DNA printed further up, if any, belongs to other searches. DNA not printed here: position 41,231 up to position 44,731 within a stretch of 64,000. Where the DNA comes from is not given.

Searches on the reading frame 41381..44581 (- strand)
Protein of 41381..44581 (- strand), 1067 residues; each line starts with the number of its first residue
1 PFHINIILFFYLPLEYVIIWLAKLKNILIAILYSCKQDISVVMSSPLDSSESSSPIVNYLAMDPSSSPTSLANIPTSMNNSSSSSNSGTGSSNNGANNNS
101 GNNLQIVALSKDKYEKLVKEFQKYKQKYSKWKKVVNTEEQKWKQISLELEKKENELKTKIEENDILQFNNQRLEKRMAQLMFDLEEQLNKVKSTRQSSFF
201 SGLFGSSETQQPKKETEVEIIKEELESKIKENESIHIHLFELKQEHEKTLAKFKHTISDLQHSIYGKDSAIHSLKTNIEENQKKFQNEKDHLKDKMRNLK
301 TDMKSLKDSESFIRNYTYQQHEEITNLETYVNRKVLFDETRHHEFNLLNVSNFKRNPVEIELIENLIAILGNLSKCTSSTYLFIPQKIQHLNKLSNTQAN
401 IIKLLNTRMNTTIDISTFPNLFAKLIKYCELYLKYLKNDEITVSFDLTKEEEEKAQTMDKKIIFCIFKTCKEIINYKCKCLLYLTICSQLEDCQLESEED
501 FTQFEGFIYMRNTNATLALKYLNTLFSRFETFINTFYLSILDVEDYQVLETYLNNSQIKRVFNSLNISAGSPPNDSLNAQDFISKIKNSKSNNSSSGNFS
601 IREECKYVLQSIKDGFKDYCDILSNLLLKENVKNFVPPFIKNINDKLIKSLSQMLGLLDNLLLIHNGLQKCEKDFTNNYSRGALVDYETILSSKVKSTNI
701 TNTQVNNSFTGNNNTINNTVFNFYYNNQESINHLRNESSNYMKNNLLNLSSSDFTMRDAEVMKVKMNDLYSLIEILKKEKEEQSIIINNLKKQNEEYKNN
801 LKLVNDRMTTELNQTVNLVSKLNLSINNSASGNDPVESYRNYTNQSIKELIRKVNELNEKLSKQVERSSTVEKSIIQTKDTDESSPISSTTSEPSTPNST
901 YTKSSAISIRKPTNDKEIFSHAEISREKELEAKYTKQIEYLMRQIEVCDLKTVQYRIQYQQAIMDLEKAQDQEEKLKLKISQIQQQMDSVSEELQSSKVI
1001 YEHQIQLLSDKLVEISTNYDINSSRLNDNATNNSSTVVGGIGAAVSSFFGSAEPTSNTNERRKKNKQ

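Call 31: search_protein_families(library=pfam, proteins=[window:41381-44581:-], max_evalue=0.0001)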
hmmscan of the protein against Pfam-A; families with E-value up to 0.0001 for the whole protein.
window:41381-44581:- (1067 aa): 1 family
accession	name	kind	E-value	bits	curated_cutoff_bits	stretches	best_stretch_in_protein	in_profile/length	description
PF10205.14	KLRAQ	-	9.4e-08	32.8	27.3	1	116-223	2-104/105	Predicted coiled-coil domain-containing protein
